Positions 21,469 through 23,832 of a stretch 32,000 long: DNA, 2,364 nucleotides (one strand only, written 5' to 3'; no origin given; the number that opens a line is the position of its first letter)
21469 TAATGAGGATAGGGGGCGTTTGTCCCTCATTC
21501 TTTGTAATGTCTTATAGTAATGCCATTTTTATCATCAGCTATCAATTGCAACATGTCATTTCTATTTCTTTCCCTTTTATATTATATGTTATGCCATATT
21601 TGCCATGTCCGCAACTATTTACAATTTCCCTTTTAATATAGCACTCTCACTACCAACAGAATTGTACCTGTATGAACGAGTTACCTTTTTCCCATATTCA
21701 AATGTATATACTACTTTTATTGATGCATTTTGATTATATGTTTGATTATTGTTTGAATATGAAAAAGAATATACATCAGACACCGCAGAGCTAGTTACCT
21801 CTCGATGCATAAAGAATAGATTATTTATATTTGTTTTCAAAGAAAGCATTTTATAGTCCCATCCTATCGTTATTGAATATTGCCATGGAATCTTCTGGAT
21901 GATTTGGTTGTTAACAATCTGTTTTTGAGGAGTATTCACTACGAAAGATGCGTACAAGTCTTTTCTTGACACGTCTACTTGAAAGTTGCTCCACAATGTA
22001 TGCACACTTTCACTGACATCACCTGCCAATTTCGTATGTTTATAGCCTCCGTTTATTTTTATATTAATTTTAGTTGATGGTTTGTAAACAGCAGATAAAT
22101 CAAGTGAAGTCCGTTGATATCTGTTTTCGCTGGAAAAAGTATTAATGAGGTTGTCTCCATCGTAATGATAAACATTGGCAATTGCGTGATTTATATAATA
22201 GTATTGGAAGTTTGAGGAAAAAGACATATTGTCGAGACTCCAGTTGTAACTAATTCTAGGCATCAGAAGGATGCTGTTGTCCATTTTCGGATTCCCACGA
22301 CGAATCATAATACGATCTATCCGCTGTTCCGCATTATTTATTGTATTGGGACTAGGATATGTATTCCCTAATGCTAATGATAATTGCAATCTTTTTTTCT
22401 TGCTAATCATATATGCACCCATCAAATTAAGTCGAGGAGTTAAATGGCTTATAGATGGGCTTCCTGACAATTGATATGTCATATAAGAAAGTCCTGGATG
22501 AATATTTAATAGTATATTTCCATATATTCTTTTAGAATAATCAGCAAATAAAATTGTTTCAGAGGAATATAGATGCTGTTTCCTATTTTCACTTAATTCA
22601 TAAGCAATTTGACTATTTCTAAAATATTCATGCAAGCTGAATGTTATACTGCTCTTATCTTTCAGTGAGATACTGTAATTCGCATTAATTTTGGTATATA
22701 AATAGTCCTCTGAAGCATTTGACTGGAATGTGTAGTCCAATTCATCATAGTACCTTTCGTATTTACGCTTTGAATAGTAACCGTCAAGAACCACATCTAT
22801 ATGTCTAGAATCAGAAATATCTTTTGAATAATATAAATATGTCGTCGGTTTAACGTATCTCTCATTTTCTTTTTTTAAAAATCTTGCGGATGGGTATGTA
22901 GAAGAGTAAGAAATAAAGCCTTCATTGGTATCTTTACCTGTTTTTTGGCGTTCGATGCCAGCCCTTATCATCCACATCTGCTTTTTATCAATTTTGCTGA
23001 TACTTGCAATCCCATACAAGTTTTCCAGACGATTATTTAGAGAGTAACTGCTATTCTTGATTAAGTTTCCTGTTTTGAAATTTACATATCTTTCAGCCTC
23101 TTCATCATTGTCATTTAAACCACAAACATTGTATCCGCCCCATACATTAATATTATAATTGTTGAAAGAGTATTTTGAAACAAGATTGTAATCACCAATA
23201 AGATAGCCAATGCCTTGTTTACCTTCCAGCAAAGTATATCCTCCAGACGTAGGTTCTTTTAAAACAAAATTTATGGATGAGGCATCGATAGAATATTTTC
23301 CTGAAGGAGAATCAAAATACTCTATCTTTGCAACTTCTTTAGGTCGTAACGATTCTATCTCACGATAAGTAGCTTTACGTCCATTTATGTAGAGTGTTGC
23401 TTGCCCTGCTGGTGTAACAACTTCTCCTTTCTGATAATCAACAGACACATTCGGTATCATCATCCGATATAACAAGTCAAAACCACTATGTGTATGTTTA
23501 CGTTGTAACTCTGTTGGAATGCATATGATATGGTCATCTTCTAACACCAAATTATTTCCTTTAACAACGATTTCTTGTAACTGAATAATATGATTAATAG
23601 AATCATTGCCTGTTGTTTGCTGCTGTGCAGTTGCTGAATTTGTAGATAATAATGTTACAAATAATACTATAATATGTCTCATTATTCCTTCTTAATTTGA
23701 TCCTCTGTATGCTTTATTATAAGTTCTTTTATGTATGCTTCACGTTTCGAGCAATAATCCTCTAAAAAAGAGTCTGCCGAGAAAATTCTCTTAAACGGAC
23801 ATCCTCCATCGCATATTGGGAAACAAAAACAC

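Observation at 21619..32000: Two-cassette peptide natural-product locus: one shared C39-type ABC/HlyD exporter, then two parallel units, each with its own outer-membrane barrel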

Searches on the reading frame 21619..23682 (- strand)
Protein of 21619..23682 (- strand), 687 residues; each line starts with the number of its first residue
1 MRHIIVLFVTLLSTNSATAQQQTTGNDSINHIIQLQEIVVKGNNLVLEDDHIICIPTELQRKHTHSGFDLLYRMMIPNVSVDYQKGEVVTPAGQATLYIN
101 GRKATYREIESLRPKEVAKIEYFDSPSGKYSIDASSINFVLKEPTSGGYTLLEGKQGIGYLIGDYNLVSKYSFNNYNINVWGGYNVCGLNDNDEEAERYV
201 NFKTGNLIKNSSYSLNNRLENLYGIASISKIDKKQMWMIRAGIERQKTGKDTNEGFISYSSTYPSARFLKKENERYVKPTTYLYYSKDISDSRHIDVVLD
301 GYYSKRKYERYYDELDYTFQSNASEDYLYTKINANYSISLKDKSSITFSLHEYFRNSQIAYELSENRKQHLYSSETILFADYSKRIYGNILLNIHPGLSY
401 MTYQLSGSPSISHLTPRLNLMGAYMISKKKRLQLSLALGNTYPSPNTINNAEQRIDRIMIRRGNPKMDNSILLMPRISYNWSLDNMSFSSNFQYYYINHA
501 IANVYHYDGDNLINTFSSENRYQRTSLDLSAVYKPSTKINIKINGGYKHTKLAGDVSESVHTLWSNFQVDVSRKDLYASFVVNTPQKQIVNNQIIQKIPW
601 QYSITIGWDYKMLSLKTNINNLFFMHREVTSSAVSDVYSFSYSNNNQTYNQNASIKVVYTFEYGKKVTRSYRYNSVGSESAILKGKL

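Call 4: search_protein_families(library=pfam, proteins=[window:21619-23682:-], max_evalue=0.01)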
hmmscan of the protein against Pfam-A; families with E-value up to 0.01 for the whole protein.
window:21619-23682:- (687 aa): 0 families

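Call 5: search_protein_families(library=ncbifam, proteins=[window:21619-23682:-], max_evalue=0.01)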
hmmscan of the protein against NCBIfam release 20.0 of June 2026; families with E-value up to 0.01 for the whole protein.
window:21619-23682:- (687 aa): 0 families

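Call 15: find_homologous_proteins(query=window:21619-23682:-)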
Query window:21619-23682:- (687 aa): 826 proteins with E <= 0.001 among 8000 candidates; the best 120 are listed.
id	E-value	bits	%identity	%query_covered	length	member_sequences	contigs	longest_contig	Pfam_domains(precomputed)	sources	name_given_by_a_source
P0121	0.0e+0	1531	100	100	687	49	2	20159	-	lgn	-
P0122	0.0e+0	1246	80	100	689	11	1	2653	-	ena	-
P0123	9.0e-285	965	100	63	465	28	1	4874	-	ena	-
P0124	1.7e-193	663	46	100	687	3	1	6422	-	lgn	-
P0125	8.0e-188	644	45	100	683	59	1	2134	-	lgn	-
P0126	5.3e-187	642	44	100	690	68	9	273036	-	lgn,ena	-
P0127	1.9e-183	630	45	99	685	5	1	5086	-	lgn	-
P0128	1.7e-181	623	44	100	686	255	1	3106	-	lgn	-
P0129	5.6e-181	622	45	96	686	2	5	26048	-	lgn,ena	-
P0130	1.0e-179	618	43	100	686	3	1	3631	-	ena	-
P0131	1.7e-179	617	44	96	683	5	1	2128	-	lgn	-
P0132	3.8e-179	616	44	99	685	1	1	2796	-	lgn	-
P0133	1.6e-178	614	43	100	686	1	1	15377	-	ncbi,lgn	-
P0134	4.4e-175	602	44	99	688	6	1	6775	-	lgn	-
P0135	7.6e-175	602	44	93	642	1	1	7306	-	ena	-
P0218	6.2e-161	556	42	100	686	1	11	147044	-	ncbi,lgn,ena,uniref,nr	ncbi:TonB-dependent receptor plug domain-containing protein [Prevotella histicola]|uniref:TonB-depen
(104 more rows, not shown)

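Call 17: find_encoding_contigs(protein=P0218, flank=8000, max_places=3)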
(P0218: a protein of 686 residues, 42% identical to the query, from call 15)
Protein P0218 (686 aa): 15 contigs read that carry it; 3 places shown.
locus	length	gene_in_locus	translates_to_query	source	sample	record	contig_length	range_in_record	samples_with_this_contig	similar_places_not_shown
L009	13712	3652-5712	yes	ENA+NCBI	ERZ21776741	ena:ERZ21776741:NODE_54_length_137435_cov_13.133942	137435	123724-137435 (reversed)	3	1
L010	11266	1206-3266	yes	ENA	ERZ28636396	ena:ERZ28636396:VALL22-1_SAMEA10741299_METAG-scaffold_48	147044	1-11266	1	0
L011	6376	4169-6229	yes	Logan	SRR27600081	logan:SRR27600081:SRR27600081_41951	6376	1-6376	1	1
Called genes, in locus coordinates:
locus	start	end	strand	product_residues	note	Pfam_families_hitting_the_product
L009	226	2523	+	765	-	PF13620:CarboxypepD_reg (weak), PF13715:CarbopepD_reg_2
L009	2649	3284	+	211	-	-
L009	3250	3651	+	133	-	-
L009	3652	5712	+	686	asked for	-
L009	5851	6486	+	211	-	-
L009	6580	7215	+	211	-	-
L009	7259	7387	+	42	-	-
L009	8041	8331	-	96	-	PF15738:YafQ_toxin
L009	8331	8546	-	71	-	-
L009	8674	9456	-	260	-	PF05593:RHS_repeat (faint), PF15283:DUF4595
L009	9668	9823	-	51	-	-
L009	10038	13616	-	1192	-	PF01855:POR_N, PF17147:PFOR_II, PF01558:POR, PF10371:EKR, PF12838:Fer4_7, PF13183:Fer4_8 (weak), PF13237:Fer4_10 (weak), PF02775:TPP_enzyme_C, +6 more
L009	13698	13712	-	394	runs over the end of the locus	PF13173:AAA_14, PF13635:DUF4143 (faint)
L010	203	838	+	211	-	-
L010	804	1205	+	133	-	-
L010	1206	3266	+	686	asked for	-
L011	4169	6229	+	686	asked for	-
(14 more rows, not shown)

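Call 18: find_encoding_contigs(protein=P0126, flank=8000, max_places=3)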
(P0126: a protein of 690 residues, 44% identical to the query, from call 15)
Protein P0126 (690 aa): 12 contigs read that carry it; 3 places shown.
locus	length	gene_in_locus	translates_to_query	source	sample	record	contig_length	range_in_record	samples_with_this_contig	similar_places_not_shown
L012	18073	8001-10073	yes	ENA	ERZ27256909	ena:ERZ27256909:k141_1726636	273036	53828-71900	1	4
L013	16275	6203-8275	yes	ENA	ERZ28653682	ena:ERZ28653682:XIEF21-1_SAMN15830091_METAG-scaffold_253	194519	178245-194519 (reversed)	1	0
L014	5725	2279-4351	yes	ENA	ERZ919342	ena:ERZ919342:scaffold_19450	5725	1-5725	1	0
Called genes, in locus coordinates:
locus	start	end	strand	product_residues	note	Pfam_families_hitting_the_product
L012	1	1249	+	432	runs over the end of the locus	PF00501:AMP-binding, PF14535:AMP-binding_C_2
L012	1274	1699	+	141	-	PF01842:ACT (weak), PF19571:ACT_8, PF22629:ACT_AHAS_ss (faint)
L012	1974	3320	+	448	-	PF00206:Lyase_1, PF08328:ASL_C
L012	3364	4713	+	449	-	PF13275:S4_2 (weak), PF22421:SYY_C-terminal (faint), PF01479:S4, PF00849:PseudoU_synth_2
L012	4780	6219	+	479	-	PF01336:tRNA_anti-codon, PF00152:tRNA-synt_2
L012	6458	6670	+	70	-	-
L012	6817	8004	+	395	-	PF04055:Radical_SAM, PF13353:Fer4_12 (weak)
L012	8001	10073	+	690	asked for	-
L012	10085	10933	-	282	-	PF13509:S1_2, PF17783:WHD_CvfB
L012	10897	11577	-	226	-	PF02463:SMC_N (weak), PF00005:ABC_tran, PF13304:AAA_21 (faint)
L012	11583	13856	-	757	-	PF00999:Na_H_Exchanger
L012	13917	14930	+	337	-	PF01118:Semialdhyde_dh, PF02774:Semialdhyde_dhC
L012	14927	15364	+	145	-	PF13648:Lipocalin_4 (weak)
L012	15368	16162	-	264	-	PF14054:DUF4249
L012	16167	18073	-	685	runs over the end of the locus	PF07715:Plug (weak)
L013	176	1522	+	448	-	PF00206:Lyase_1, PF08328:ASL_C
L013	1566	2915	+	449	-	PF13275:S4_2 (weak), PF22421:SYY_C-terminal (faint), PF01479:S4, PF00849:PseudoU_synth_2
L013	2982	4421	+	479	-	PF01336:tRNA_anti-codon, PF00152:tRNA-synt_2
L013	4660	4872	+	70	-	-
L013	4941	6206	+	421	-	PF04055:Radical_SAM, PF13353:Fer4_12 (weak)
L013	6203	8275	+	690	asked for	-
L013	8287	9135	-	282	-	PF13509:S1_2, PF17783:WHD_CvfB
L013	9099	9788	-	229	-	PF02463:SMC_N (weak), PF00005:ABC_tran, PF13304:AAA_21 (faint)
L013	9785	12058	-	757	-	PF00999:Na_H_Exchanger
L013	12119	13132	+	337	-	PF01118:Semialdhyde_dh, PF02774:Semialdhyde_dhC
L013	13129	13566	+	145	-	PF13648:Lipocalin_4 (weak)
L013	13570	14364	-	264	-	PF14054:DUF4249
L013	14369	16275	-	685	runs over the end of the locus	PF07715:Plug (weak)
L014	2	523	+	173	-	?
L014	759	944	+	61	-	-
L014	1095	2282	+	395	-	PF04055:Radical_SAM, PF13353:Fer4_12 (weak)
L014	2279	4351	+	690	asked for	-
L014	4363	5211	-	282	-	PF13509:S1_2, PF17783:WHD_CvfB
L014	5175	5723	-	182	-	?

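Call 19: search_protein_families(library=ncbifam, proteins=[L009:226-2523:+, L009:2649-3284:+, L009:3250-3651:+, L009:5851-6486:+, L009:6580-7215:+, L009:7259-7387:+, L012:6458-6670:+, L012:6817-8004:+, L014:759-944:+, L013:4941-6206:+], max_evalue=0.01)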
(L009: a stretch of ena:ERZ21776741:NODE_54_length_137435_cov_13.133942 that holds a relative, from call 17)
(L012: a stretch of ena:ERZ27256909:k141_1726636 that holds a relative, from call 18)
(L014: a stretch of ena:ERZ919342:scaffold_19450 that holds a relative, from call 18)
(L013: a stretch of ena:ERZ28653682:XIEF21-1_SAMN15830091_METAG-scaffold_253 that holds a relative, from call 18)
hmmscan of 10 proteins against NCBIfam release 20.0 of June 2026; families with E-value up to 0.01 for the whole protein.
L009:226-2523:+ (765 aa): 0 families

L009:2649-3284:+ (211 aa): 0 families

L009:3250-3651:+ (133 aa): 0 families

L009:5851-6486:+ (211 aa): 0 families

L009:6580-7215:+ (211 aa): 0 families

L009:7259-7387:+ (42 aa): 0 families

L012:6458-6670:+ (70 aa): 0 families

L012:6817-8004:+ (395 aa): 78 families (the best 25 are shown)
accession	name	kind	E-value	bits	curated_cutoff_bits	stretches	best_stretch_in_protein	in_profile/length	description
TIGR04334.1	rSAM_Clo7bot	equivalog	1e-69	235.3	600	1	3-387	29-430/440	radical SAM/SPASM domain Clo7bot peptide maturase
TIGR04463.1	rSAM_vs_C_rich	equivalog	5.9e-63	213.1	525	1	5-373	27-404/438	TIGR04463 family radical SAM/SPASM RiPP maturase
NF038107.1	rSAM_NF038107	equivalog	2.7e-59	201.1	600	1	10-394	34-435/444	Cys-every-fifth radical SAM/SPASM peptide maturase CefB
NF052473.1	rSAM_FlmE_OhkG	exception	1.2e-46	159.5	500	2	17-233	51-277/481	FlmE/OhkG family radical SAM/SPASM peptide maturase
TIGR04280.1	geopep_mat_rSAM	hypoth_equivalog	7.8e-40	137.1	400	2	10-232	36-257/428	geopeptide radical SAM maturase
NF047865.1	rSAM_PapB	equivalog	4.4e-34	118.2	340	1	62-366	4-319/330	PapB family radical SAM/SPASM ranthipeptide maturase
TIGR04064.1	rSAM_nif11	equivalog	7.9e-28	97.4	518.7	2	3-209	26-231/459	nif11-like peptide radical SAM maturase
TIGR04068.1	rSAM_ocin_clost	equivalog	7.2e-27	94.4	500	1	3-235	24-265/462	Cys-rich peptide radical SAM maturase CcpM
NF041298.1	rSAM_mat_DynA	equivalog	1.6e-26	93.1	450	2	65-241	5-183/356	dynobactin maturation radical SAM/SPASM protein DynA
TIGR04083.1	rSAM_pep_methan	hypoth_equivalog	1.5e-25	89.9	300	2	64-246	3-176/376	TIGR04083 family peptide-modifying radical SAM enzyme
TIGR03906.1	quino_hemo_SAM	equivalog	4.7e-25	88.2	453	1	53-249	88-287/467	quinohemoprotein amine dehydrogenase maturation protein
TIGR03974.1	rSAM_six_Cys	equivalog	1.7e-24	86.6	425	2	7-276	47-310/451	thioether cross-link-forming SCIFF peptide maturase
TIGR03942.1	sulfatase_rSAM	equivalog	4.8e-23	81.8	349.45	1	68-374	8-335/363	anaerobic sulfatase maturase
NF041707.1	rSAM_YhhB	equivalog_domain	6.7e-20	71.3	445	1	69-233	10-183/369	cyclophane-forming radical SAM/SPASM peptide maturase YhhB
NF041718.1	rSAM_phane_AMC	equivalog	2.1e-18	66.5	425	1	62-234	7-177/362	cyclophane-forming radical SAM peptide maturase AmcB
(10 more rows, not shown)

L014:759-944:+ (61 aa): 1 family
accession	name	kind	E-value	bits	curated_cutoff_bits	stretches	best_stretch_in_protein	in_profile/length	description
TIGR04495.1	RiPP_XyeA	equivalog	0.0061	16.7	33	1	9-43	14-47/50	XyeA family cyclophane-containing RiPP triceptide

L013:4941-6206:+ (421 aa): 75 families (the best 25 are shown)
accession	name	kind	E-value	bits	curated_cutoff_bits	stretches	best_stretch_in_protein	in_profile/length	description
TIGR04334.1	rSAM_Clo7bot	equivalog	8.8e-73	245.4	600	1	5-413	4-430/440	radical SAM/SPASM domain Clo7bot peptide maturase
TIGR04463.1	rSAM_vs_C_rich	equivalog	1.2e-64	218.7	525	1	12-399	8-404/438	TIGR04463 family radical SAM/SPASM RiPP maturase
NF038107.1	rSAM_NF038107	equivalog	5.7e-62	209.9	600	1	1-420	1-435/444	Cys-every-fifth radical SAM/SPASM peptide maturase CefB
NF052473.1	rSAM_FlmE_OhkG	exception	2.6e-47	161.6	500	2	4-259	4-277/481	FlmE/OhkG family radical SAM/SPASM peptide maturase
TIGR04280.1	geopep_mat_rSAM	hypoth_equivalog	3.9e-41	141.4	400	2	11-258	14-257/428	geopeptide radical SAM maturase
NF047865.1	rSAM_PapB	equivalog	4.8e-34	118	340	1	88-392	4-319/330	PapB family radical SAM/SPASM ranthipeptide maturase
TIGR04068.1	rSAM_ocin_clost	equivalog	3.8e-30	105.2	500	1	9-261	4-265/462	Cys-rich peptide radical SAM maturase CcpM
TIGR04064.1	rSAM_nif11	equivalog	2.1e-28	99.3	518.7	2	9-235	6-231/459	nif11-like peptide radical SAM maturase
NF041298.1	rSAM_mat_DynA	equivalog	2.4e-26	92.6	450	2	91-267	5-183/356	dynobactin maturation radical SAM/SPASM protein DynA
TIGR04083.1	rSAM_pep_methan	hypoth_equivalog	1.8e-25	89.6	300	2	90-272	3-176/376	TIGR04083 family peptide-modifying radical SAM enzyme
TIGR03906.1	quino_hemo_SAM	equivalog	6.4e-25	87.7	453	1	61-275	71-287/467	quinohemoprotein amine dehydrogenase maturation protein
TIGR03974.1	rSAM_six_Cys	equivalog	1.9e-24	86.3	425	2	27-302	41-310/451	thioether cross-link-forming SCIFF peptide maturase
TIGR03942.1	sulfatase_rSAM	equivalog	5.1e-23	81.7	349.45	1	94-400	8-335/363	anaerobic sulfatase maturase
NF041707.1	rSAM_YhhB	equivalog_domain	8.3e-20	71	445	1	95-259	10-183/369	cyclophane-forming radical SAM/SPASM peptide maturase YhhB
NF041718.1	rSAM_phane_AMC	equivalog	2.4e-18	66.3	425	1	88-260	7-177/362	cyclophane-forming radical SAM peptide maturase AmcB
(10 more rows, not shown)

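Call 46: predict_structure(alignment_id=A1)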
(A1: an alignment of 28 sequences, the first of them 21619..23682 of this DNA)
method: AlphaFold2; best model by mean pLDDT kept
length: 687 residues; sequences in the alignment: 28
mean_pLDDT: 71.0   pTM: 0.69
mean pLDDT of the five models: 71.0, 66.1, 65.7, 65.4, 61.4
residues with pLDDT >= 90: 28; 70-90: 432; 50-70: 113; < 50: 114
segments of 3 or more residues with pLDDT < 50: 1-3, 6-42, 125-134, 144-172, 646-650, 661-687
pLDDT, mean of each block of 10 residues (from residue 1): 44 25 22 29 56 78 79 75 60 64 57 74 52 61 43 29 41 59 56 78 80 72 74 76 81 76 77 85 85 85 86 79 85 87 81 84 66 83 77 83 79 81 78 79 66 82 80 83 81 87 87 89 90 84 91 89 90 88 87 84 85 76 66 87 59 63 36 32 26
secondary structure, 60 per line:
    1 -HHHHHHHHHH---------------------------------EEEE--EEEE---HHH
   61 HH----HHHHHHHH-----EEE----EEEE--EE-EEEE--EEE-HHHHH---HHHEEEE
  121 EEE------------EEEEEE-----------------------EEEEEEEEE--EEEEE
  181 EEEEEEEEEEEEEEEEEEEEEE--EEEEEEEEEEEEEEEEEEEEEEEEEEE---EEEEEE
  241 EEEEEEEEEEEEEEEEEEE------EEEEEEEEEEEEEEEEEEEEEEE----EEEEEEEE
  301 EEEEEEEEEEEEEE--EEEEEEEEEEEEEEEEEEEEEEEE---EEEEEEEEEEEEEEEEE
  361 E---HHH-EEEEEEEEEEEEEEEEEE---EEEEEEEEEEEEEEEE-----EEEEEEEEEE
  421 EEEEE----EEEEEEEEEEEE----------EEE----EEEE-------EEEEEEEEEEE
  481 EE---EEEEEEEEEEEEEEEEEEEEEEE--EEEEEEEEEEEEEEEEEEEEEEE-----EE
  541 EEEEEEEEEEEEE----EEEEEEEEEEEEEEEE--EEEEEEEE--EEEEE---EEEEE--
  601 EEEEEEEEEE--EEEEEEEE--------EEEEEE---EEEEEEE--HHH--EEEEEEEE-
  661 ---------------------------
elements in order (helices of 4 or more, strands of 3 or more residues): H2-11 E45-48 E51-54 H58-62 H67-74 E80-82 E87-90 E96-99 E102-104 H106-110 E117-123 E136-141 E165-173 E176-202 E205-231 E235-259 E266-288 E293-314 E317-340 E344-361 E369-386 E390-405 E411-425 E430-441 E452-454 E459-462 E470-482 E486-508 E511-533 E539-553 E558-573 E576-583 E586-590 E594-598 E601-610 E613-620 E629-634 E638-644 E652-659
